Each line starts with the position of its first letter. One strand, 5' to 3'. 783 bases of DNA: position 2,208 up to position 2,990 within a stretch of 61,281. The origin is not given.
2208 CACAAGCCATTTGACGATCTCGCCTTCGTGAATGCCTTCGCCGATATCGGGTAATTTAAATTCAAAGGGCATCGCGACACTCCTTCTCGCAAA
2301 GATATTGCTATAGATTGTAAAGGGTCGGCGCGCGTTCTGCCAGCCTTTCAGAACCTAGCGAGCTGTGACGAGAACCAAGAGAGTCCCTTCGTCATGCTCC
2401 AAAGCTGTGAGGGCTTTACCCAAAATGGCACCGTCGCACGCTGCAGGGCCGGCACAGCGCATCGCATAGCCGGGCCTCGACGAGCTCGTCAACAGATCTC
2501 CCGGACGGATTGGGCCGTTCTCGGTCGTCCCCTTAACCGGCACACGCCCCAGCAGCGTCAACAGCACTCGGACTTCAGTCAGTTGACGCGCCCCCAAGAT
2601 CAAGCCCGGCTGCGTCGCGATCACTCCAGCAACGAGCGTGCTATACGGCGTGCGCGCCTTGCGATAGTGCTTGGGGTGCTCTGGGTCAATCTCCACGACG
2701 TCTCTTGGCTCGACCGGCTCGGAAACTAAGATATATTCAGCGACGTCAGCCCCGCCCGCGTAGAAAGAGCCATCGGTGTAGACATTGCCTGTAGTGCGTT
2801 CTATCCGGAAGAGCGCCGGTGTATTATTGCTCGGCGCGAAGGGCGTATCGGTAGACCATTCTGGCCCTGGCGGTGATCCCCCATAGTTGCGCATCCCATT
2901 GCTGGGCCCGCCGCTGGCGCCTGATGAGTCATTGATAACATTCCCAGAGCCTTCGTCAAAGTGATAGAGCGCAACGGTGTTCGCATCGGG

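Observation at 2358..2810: Two unrelated secreted proteins share a 151-aa C-terminal module that resembles a phage tail-fibre/appendage intramolecular-chaperone autocleavage domain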

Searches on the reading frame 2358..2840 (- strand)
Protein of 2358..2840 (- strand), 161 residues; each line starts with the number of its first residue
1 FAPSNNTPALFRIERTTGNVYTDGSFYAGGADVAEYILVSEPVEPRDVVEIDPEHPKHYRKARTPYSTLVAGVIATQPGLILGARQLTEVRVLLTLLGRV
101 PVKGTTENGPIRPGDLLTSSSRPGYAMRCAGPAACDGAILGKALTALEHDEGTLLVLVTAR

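Call 5: search_protein_families(library=pfam, proteins=[window:2358-2840:-], max_evalue=10)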
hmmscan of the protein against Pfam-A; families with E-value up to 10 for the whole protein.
seq(161 aa): 0 families

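Call 6: search_protein_families(library=ncbifam, proteins=[window:2358-2840:-], max_evalue=10)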
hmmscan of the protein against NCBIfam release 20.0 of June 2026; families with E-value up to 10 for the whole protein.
seq(161 aa): 0 families
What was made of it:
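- On Known C-terminal sorting/anchoring domains (T9SS CTD, PEP-CTERM, LPXTG, SLH and similar): No Pfam or NCBIfam hit (calls 5, 6).
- There are no Pfam or NCBIfam sorting-domain hits (calls 5, 6).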

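Call 7: search_protein_families(library=phrogs, proteins=[window:2358-2840:-], max_evalue=10)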
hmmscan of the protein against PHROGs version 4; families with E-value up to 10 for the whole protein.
seq(161 aa): 1 family
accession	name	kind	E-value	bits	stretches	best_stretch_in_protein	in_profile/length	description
phrog_5279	-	unknown function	0.31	12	1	14-30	10-26/53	-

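Call 8: search_solved_structures(query=window:2358-2840:-, max_evalue=10, show_alignments=3)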
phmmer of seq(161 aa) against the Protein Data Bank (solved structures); distinct sequences matched with E-value up to 10: 1.
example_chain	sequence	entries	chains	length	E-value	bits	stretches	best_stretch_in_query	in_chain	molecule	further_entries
9e71_BZ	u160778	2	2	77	0.69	13.5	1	64-119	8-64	eS28 | Small ribosomal subunit protein eS28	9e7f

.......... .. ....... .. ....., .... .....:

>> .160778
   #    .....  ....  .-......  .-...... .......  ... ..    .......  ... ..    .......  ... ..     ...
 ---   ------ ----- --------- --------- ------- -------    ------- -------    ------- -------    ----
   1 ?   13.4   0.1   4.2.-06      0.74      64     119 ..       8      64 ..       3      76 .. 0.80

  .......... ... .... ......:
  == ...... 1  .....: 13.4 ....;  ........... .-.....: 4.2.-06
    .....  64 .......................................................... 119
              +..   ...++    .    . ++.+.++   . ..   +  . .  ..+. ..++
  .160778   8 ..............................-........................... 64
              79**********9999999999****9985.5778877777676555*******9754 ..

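Call 9: find_homologous_proteins(query=window:2358-2825:-, max_evalue=0.001)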
Query seq(156 aa) (156 aa): 95 proteins with E <= 0.001 among 255 candidates.
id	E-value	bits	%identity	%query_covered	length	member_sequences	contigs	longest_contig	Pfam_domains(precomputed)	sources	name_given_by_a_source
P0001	5.0e-65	236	73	98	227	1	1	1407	-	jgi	jgi:hypothetical protein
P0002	1.4e-61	225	67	100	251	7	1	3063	PF22612.3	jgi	jgi:hypothetical protein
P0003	2.6e-61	224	74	90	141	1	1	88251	-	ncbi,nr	ncbi:MAG: hypothetical protein NZ610_04740, partial [Candidatus Bipolaricaulota bacterium]|nr:hypoth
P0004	1.4e-60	222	70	98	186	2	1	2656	-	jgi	jgi:hypothetical protein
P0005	2.0e-60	222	67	98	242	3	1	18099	-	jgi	jgi:hypothetical protein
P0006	7.8e-58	213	54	98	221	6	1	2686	-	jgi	jgi:hypothetical protein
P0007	1.4e-57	212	66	98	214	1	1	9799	-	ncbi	ncbi:MAG: hypothetical protein ACK4HB_05405, partial [Candidatus Bipolaricaulia bacterium]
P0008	2.1e-57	212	54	97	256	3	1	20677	-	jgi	jgi:hypothetical protein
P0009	5.6e-57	210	65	96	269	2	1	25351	-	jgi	jgi:hypothetical protein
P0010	1.3e-56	209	44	99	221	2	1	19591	-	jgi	jgi:hypothetical protein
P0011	1.5e-56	209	54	98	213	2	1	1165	-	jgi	jgi:hypothetical protein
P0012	2.1e-56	208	65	96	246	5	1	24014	-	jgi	jgi:hypothetical protein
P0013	2.0e-54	202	53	94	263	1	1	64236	PF00082.28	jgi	jgi:hypothetical protein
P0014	1.3e-53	199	59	99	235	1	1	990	-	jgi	jgi:hypothetical protein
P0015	6.4e-52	194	61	98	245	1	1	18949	-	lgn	-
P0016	2.6e-48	182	61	99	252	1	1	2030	-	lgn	-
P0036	9.7e-33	132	49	98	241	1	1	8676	-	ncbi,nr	ncbi:MAG: hypothetical protein NT177_07950, partial [Chloroflexi bacterium]|nr:hypothetical protein 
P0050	1.2e-25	109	47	96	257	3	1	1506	-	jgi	jgi:hypothetical protein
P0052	3.4e-24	104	46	96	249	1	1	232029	-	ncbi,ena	-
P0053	4.9e-24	103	44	100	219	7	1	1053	-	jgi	jgi:hypothetical protein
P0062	5.3e-21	94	41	96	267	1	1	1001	-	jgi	jgi:hypothetical protein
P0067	1.7e-18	85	44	94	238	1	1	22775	-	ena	-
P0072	1.3e-12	66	37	92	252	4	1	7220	-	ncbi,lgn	-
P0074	1.2e-10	60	38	84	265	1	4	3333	-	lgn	-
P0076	5.9e-8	51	34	82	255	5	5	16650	PF18454.8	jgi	jgi:hypothetical protein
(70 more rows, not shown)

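Call 14: search_solved_structures(query=A1, max_evalue=10, show_alignments=3)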
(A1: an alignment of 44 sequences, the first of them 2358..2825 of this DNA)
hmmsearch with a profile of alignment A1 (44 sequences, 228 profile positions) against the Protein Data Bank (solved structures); distinct sequences matched with E-value up to 10: 4.
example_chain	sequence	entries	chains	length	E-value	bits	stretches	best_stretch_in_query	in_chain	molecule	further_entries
8h2i_cU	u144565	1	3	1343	5e-07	32.8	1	33-148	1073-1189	P22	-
3gqh_A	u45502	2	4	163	0.0043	19.9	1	96-172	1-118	Preneck appendage protein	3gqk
9flp_A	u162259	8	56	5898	0.13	15.1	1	154-189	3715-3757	The grappling hook protein A in the bacterium Aureispira sp. CCB-QB1 | The grappling hook protein A (GhpA) in the bacterium Aureispira sp. CCB-QB1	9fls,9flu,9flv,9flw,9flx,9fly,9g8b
9f8e_A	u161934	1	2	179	1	12.1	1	18-105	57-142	S-layer protein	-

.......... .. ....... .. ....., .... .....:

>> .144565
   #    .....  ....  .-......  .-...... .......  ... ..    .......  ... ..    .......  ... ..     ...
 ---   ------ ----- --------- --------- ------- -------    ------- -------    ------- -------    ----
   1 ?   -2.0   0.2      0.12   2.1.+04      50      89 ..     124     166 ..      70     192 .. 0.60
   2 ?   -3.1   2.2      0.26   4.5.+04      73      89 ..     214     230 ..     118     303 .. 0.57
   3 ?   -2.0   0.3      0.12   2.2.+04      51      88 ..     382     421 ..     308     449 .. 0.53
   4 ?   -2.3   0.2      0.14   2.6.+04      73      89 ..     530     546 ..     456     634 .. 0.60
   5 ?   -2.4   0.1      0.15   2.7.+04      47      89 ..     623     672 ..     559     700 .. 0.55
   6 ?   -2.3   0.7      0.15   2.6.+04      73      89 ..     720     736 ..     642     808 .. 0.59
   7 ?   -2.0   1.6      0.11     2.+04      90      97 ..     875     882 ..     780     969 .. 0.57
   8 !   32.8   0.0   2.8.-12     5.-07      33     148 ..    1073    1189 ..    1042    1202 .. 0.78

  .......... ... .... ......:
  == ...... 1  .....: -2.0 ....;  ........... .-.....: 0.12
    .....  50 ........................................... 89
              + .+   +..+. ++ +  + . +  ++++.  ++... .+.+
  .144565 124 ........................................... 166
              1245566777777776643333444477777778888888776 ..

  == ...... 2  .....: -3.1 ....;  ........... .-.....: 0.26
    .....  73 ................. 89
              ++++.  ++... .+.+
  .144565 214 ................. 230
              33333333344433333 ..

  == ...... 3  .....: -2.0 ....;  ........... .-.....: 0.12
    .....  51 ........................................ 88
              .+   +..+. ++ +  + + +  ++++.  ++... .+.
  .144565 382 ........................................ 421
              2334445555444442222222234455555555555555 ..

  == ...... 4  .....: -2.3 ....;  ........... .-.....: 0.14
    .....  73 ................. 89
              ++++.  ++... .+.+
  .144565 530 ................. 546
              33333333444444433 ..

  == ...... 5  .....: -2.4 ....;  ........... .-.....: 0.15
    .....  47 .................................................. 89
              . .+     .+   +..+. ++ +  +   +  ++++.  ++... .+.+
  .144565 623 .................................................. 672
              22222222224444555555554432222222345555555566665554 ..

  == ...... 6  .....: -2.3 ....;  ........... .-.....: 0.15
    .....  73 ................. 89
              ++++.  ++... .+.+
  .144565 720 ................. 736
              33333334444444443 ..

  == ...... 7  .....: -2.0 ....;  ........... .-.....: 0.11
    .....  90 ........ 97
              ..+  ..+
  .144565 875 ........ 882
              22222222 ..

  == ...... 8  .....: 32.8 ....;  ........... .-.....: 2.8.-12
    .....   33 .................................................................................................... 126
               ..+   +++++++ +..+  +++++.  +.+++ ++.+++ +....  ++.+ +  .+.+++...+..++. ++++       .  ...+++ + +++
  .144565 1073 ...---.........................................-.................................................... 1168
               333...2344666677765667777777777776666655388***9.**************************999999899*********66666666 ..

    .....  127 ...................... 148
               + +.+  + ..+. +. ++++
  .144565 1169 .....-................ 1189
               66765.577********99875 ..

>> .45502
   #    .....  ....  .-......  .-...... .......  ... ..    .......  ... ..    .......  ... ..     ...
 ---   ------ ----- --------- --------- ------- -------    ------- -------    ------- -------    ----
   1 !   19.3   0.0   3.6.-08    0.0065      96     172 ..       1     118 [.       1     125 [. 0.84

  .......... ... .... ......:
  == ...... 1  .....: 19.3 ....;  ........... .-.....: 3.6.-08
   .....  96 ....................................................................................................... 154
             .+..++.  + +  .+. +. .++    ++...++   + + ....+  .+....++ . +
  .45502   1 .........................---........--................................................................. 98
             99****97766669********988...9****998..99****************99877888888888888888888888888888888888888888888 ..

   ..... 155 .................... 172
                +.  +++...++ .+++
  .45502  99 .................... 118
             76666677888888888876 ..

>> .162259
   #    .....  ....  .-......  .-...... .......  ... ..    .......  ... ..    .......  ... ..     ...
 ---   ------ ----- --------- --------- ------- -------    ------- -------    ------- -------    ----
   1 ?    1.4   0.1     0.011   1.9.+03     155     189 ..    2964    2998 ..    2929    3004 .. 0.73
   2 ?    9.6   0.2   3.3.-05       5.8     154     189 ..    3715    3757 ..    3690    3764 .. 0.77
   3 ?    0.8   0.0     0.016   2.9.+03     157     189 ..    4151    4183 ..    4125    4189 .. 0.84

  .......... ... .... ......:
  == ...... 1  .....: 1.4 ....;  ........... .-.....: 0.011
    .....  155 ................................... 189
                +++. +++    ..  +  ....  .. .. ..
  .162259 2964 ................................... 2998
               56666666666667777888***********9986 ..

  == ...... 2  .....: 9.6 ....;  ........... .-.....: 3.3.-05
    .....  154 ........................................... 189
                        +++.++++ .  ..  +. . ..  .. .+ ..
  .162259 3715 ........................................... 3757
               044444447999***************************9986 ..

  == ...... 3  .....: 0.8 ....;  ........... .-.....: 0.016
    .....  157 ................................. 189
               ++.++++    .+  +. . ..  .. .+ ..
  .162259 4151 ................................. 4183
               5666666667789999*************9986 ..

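Call 15: search_protein_families(library=pfam, alignment_id=A1, max_evalue=1)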
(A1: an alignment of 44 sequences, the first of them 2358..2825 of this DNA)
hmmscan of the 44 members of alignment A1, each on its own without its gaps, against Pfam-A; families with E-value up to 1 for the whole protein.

A. member 1, window:2358-2825:- (156 aa): 0 families

B. families by the number of members that match (of 44 scanned): 16 families
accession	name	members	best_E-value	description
PF11962.13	Peptidase_G2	16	5.7e-05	Peptidase_G2, IMC autoproteolytic cleavage domain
PF18454.7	Mtd_N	3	3.3e-11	Major tropism determinant N-terminal domain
PF23982.2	XM1_gp53_minor_capsid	2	0.00059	XM1 gp53 minor capsid protein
PF10599.14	Nup_retrotrp_bd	2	0.028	Retro-transposon transporting motif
PF24833.1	Rhabdo_glycop_CD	2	0.24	Rhabdovirus spike glycoprotein G central domain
PF22612.2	GH113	1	7.5e-11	Glycoside Hydrolase Family 113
PF09118.17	GO-like_E_set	1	4.9e-10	Galactose oxidase-like, Early set domain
PF06119.19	NIDO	1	0.00029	Nidogen-like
PF06598.16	Chlorovi_GP_rpt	1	0.0024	Chlorovirus glycoprotein repeat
PF17375.8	DUF5397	1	0.035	Family of unknown function (DUF5397)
PF07482.16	DUF1522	1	0.084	Domain of Unknown Function (DUF1522)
PF09458.16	H_lectin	1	0.089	H-type lectin domain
PF13349.12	DUF4097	1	0.09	Toastrack DUF4097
PF13860.13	FlgD_ig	1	0.11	FlgD Ig-like domain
PF10676.14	gerPA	1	0.16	Spore germination protein gerPA/gerPF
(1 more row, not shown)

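Call 18: search_protein_families(library=pfam, proteins=[P0016, P0036, P0050, P0052, P0053, P0062, P0067, P0072, P0074, P0076], max_evalue=1)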
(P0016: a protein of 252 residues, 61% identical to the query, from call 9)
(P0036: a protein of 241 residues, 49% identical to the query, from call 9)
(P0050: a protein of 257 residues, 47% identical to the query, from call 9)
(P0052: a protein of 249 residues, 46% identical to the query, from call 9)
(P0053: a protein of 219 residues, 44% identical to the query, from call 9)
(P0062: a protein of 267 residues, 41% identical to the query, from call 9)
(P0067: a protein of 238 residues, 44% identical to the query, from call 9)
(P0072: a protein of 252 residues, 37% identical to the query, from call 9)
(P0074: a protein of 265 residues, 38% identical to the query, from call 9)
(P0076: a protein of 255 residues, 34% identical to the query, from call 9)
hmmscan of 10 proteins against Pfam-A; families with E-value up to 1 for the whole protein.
P0016 (252 aa): 0 families

P0036 (241 aa): 0 families

P0050 (257 aa): 1 family
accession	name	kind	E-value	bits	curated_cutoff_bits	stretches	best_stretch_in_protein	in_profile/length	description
PF17375.8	DUF5397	-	0.035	14.3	26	1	235-252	24-41/64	Family of unknown function (DUF5397)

P0052 (249 aa): 0 families

P0053 (219 aa): 0 families

P0062 (267 aa): 0 families

P0067 (238 aa): 1 family
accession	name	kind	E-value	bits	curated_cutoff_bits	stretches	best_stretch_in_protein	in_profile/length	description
PF23982.2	XM1_gp53_minor_capsid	-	0.73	10.1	27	1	87-233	5-152/154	XM1 gp53 minor capsid protein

P0072 (252 aa): 0 families

P0074 (265 aa): 2 families
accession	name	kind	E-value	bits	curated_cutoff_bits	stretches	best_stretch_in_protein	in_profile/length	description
PF13349.12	DUF4097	-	0.09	12.6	22.9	1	71-130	145-192/247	Toastrack DUF4097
PF10676.14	gerPA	-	0.16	12.7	27.3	1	199-244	3-48/72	Spore germination protein gerPA/gerPF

P0076 (255 aa): 2 families
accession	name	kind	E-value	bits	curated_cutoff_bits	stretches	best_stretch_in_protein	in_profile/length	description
PF18454.7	Mtd_N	-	3.3e-11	43.3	26.3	1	5-40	1-36/37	Major tropism determinant N-terminal domain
PF11962.13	Peptidase_G2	-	0.0035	17.2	25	0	117-180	40-99/228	Peptidase_G2, IMC autoproteolytic cleavage domain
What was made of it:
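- There are weak PF23982 XM1_gp53 hits (calls 15, 18).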

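Call 19: search_dna_similar(query=window:2358-2825:-, collection=phages, mode=protein, max_evalue=1, max_rows=30)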
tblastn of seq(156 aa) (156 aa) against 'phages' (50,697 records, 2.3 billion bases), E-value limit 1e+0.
No match.
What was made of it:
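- Tried and rejected: tblastn of the module against 50,697 phage genomes gave no match (call 19).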

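Call 20: predict_structure(alignment_id=A1)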
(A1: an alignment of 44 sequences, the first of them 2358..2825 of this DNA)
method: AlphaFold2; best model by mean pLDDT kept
length: 156 residues; sequences in the alignment: 44
mean_pLDDT: 91.3   pTM: 0.82
mean pLDDT of the five models: 91.3, 89.7, 89.6, 89.4, 89.0
residues with pLDDT >= 90: 117; 70-90: 28; 50-70: 10; < 50: 1
segments of 3 or more residues with pLDDT < 50: none
pLDDT, mean of each block of 10 residues (from residue 1): 71 80 79 97 98 97 97 87 86 97 98 98 94 96 97 87
secondary structure, 60 per line:
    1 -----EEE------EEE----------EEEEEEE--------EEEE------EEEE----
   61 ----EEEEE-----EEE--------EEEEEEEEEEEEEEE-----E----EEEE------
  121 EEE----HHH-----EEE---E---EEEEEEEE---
elements in order: E6-8 E15-17 E28-34 E43-46 E53-56 E65-69 E75-77 E86-100 E111-114 E121-123 E136-138 E146-153
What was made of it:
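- On Peptidase_G2 (PF11962 / MEROPS G2): AF2 model with pLDDT 91.3 (call 20).
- On Peptidase_S74 (PF13884) intramolecular chaperone: The model is almost entirely beta strands (call 20).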

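Call 23: fold_search(model_id=the predicted structure, library=pdb)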
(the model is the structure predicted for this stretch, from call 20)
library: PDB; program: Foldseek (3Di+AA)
matches with E <= 10: 174; with E <= 0.001: 1
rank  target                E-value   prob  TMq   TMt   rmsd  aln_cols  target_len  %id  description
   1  3suc                  6.0e-04  1.00  0.66  0.15   8.4       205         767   14  Crystal structure of the pre-mature bacteriophage phi29 gene product 12 (released 2011-08-03)
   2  8hdt_G                2.6e-03  1.00  0.49  0.47  10.8       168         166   12  Cyanophage Pam3 capsid asymmetric unit (released 2023-01-18)
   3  3gqh_A                4.0e-03  1.00  0.54  0.52   9.9       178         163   16  Crystal Structure of the Bacteriophage phi29 gene product 12 C-terminal fragment (released 2009-05-26)
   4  8pkh_DU               5.9e-03  1.00  0.44  0.45   5.8       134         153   13  Borrelia bacteriophage BB1 procapsid, fivefold-symmetrized outer shell (released 2023-07-12)
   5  9gay_C                1.0e-02  1.00  0.43  0.51   5.8       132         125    8  Extended phiCD508 capsid (released 2025-03-26)
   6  8pkh_EI               1.1e-02  1.00  0.46  0.46   5.7       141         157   13  Borrelia bacteriophage BB1 procapsid, fivefold-symmetrized outer shell (released 2023-07-12)
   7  8pkh_FJ               1.1e-02  0.99  0.41  0.41   7.5       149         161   13  Borrelia bacteriophage BB1 procapsid, fivefold-symmetrized outer shell (released 2023-07-12)
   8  8pkh_FN               1.2e-02  1.00  0.44  0.45   5.7       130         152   13  Borrelia bacteriophage BB1 procapsid, fivefold-symmetrized outer shell (released 2023-07-12)
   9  9ocb_J                1.3e-02  1.00  0.57  0.59   6.2       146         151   10  Sf11 capsid Icosahedral Reconstruction (released 2025-11-12)
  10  9gb0_C                1.7e-02  1.00  0.43  0.55   5.7       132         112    8  Extended phiCD508 portal adjacent capsid (released 2025-03-26)
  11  8pkh_DM               1.8e-02  1.00  0.43  0.43   6.0       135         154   14  Borrelia bacteriophage BB1 procapsid, fivefold-symmetrized outer shell (released 2023-07-12)
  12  8pkh_DY               1.9e-02  1.00  0.44  0.45   5.8       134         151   14  Borrelia bacteriophage BB1 procapsid, fivefold-symmetrized outer shell (released 2023-07-12)
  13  8pkh_FU               1.9e-02  1.00  0.44  0.46   5.6       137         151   13  Borrelia bacteriophage BB1 procapsid, fivefold-symmetrized outer shell (released 2023-07-12)
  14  8pkh_EE               2.0e-02  1.00  0.48  0.47   5.5       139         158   14  Borrelia bacteriophage BB1 procapsid, fivefold-symmetrized outer shell (released 2023-07-12)
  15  8pkh_FQ               2.0e-02  0.99  0.43  0.40   6.0       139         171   13  Borrelia bacteriophage BB1 procapsid, fivefold-symmetrized outer shell (released 2023-07-12)
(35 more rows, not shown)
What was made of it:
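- On Peptidase_G2 (PF11962 / MEROPS G2): Foldseek rank 1 is 3SUC (E 6e-4, TMq 0.66) and rank 3 is 3gqh_A (call 23).
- Foldseek also matches trimeric capsid cement and decoration proteins (Pam3, BB1, Sf11, HFTV1, XM1, TW1; TM 0.43-0.60, call 23).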
